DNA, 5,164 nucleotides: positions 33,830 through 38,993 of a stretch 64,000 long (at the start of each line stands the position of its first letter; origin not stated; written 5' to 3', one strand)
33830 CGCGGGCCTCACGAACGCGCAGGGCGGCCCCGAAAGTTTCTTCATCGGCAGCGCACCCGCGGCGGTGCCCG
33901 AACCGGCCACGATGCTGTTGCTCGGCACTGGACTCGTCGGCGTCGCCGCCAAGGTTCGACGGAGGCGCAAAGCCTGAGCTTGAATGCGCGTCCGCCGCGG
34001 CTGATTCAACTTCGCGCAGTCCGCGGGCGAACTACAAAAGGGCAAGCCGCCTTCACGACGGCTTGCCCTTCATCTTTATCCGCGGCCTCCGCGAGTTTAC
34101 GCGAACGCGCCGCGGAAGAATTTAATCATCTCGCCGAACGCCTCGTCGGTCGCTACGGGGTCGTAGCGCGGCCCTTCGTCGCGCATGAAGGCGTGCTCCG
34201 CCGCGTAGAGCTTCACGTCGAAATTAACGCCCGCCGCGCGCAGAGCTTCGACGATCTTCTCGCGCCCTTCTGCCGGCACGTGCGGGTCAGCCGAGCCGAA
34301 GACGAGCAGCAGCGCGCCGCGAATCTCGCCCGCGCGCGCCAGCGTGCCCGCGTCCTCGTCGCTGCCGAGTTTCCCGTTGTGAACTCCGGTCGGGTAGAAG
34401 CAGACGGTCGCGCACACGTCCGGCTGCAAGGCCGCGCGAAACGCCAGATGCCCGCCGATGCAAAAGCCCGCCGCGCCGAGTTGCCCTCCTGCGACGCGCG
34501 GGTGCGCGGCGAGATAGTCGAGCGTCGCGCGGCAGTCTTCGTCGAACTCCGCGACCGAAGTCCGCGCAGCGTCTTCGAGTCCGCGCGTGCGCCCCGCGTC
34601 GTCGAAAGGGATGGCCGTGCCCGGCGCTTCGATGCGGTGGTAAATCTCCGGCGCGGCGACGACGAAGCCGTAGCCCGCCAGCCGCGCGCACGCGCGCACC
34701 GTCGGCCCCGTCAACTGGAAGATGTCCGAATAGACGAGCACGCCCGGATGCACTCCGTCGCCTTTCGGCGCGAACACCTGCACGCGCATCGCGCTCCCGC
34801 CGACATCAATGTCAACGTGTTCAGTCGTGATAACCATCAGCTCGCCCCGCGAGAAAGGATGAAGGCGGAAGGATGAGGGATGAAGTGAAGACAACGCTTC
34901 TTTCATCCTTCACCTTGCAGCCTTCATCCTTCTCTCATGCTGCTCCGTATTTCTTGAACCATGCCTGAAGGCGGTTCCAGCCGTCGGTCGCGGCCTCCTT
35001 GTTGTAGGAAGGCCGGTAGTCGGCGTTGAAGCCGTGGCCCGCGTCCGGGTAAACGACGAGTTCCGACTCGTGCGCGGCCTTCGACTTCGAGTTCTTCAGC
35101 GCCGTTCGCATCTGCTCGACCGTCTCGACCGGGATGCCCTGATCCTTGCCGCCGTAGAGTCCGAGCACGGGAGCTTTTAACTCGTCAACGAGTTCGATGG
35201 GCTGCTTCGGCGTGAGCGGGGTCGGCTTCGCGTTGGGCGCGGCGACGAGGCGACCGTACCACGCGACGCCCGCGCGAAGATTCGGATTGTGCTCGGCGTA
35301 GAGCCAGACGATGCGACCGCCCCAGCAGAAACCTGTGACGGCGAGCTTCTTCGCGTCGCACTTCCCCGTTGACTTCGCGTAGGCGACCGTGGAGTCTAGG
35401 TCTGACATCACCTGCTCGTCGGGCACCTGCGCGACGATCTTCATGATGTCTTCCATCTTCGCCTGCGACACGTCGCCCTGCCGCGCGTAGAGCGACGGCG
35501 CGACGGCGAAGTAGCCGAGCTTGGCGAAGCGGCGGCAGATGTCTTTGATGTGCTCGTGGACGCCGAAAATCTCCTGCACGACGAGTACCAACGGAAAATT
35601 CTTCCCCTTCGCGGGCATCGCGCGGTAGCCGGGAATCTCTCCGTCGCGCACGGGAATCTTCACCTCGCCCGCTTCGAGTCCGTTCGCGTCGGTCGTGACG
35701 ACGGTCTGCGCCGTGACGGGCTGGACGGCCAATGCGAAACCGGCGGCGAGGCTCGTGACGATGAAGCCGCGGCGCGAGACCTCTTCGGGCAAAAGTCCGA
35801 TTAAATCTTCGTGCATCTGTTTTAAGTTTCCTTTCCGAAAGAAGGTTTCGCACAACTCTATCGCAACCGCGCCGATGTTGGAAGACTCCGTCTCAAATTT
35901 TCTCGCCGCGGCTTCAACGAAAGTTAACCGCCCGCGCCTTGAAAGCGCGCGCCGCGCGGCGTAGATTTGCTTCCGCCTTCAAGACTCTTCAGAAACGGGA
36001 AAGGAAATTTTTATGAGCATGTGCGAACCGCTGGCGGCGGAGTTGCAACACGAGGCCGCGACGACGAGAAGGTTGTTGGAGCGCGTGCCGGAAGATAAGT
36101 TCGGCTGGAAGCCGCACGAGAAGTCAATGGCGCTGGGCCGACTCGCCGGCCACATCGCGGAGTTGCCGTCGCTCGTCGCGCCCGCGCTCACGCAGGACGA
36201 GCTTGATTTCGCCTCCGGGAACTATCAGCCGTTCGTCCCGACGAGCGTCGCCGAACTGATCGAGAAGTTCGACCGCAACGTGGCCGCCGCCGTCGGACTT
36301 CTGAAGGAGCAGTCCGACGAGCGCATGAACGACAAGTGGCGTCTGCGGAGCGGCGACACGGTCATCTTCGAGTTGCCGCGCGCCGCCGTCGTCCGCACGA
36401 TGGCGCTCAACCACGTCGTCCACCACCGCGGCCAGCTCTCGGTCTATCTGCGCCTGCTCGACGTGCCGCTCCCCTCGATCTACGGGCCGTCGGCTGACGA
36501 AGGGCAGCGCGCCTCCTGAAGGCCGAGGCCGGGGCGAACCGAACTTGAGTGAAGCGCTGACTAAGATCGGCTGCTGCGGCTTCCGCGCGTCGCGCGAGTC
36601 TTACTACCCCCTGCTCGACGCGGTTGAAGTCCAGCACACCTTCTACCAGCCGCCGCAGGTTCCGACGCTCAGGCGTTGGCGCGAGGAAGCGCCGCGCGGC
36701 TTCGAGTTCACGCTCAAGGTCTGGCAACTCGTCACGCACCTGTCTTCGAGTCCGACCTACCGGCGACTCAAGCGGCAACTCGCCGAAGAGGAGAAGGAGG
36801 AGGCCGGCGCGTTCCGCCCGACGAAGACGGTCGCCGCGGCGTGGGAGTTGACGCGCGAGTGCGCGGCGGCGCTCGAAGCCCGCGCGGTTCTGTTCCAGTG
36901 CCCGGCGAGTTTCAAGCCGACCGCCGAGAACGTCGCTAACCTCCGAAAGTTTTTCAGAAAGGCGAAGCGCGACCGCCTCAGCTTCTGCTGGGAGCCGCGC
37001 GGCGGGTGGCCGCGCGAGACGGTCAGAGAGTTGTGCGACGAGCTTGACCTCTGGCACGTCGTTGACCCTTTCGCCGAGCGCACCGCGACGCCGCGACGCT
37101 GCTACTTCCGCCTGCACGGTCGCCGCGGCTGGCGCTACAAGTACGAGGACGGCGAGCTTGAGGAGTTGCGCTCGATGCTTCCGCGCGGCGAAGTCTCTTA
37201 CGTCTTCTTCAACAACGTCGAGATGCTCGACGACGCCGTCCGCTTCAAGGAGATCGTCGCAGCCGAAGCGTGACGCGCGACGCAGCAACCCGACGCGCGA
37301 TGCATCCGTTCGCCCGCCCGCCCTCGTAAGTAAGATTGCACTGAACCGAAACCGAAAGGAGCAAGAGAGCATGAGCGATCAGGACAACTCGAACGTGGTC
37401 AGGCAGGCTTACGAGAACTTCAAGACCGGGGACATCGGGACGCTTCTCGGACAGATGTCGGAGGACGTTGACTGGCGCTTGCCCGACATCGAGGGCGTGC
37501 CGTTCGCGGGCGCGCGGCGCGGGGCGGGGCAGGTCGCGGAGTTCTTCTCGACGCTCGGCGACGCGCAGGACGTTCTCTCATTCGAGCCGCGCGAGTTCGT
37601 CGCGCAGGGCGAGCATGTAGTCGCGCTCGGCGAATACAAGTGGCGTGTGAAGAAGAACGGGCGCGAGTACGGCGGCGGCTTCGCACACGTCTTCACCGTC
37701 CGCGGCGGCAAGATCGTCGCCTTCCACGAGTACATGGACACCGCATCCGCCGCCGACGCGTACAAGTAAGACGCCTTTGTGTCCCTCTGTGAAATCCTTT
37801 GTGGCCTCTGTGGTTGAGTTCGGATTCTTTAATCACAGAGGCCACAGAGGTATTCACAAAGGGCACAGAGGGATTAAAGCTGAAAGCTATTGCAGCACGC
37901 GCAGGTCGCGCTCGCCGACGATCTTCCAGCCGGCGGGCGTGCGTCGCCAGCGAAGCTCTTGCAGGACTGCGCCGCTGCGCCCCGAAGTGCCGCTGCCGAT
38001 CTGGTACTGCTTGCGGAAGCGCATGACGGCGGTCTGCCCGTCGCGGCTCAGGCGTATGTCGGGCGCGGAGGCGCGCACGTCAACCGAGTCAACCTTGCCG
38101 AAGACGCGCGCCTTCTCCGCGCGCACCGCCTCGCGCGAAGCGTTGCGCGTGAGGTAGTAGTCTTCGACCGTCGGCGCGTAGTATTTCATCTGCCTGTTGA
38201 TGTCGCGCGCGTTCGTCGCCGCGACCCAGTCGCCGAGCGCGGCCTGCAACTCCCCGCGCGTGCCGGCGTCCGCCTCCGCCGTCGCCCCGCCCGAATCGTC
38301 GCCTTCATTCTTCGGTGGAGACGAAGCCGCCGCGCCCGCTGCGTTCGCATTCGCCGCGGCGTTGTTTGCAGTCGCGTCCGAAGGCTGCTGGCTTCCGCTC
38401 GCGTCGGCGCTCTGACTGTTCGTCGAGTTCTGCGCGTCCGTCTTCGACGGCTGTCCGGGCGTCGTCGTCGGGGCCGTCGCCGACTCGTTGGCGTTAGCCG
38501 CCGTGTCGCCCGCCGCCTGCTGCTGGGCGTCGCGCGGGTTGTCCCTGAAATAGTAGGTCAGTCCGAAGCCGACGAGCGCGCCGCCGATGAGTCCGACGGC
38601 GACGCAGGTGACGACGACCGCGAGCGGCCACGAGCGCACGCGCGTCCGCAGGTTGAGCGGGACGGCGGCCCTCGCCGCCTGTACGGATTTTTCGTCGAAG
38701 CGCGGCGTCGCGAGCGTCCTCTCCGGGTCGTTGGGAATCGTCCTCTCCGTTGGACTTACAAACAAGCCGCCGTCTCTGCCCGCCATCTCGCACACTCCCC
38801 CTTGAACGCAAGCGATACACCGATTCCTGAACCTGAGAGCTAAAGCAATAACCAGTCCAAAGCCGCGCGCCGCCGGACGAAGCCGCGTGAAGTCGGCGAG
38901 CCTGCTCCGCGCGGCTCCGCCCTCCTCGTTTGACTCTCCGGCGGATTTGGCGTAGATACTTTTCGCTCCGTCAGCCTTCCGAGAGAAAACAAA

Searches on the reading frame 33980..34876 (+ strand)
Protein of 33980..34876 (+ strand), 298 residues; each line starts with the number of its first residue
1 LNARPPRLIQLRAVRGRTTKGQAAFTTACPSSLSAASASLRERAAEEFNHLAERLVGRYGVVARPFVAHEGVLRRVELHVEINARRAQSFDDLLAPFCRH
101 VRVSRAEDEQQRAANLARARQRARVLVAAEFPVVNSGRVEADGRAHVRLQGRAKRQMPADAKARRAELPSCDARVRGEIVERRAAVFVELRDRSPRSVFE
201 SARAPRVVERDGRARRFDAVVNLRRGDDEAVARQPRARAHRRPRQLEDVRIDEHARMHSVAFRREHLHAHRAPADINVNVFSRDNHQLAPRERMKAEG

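Call 60: search_protein_families(library=pfam, proteins=[window:33980-34876:+], max_evalue=0.01)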
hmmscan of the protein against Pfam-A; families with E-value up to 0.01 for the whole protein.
window:33980-34876:+ (298 aa): 1 family
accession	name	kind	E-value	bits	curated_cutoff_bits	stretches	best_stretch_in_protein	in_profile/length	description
PF23234.1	WH4_Lhr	-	0.004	17.2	27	1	43-74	3-34/87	Large helicase-related protein, winged-helix domain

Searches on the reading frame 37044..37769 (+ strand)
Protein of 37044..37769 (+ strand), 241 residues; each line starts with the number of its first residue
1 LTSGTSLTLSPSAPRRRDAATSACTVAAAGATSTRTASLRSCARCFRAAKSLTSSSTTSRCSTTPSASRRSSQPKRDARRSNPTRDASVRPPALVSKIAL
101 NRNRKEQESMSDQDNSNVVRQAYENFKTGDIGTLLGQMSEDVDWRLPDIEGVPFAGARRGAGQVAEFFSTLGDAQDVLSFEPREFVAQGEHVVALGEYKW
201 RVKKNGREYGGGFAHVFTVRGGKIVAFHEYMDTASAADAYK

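Call 60: search_protein_families(library=pfam, proteins=[window:37044-37769:+], max_evalue=0.01)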
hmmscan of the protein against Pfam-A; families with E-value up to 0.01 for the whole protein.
window:37044-37769:+ (241 aa): 1 family
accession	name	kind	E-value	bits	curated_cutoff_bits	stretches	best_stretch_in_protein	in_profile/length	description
PF12680.13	SnoaL_2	-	4.6e-15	56.5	27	1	119-226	1-101/102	SnoaL-like domain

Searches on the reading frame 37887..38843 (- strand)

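Call 60: search_protein_families(library=pfam, proteins=[window:37887-38843:-], max_evalue=0.01)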
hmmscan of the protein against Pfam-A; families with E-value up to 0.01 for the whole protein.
window:37887-38843:- (318 aa): 3 families
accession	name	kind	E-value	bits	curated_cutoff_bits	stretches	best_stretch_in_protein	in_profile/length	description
PF13474.12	SnoaL_3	-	0.00014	22.6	22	1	200-309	2-112/121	SnoaL-like domain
PF13577.12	SnoaL_4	-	0.00065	20.1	24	1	205-309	15-123/126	SnoaL-like domain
PF24125.1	Cds6_C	-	0.0087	16.8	27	0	199-311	2-110/111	Cds6 C-terminal NTF2-like domain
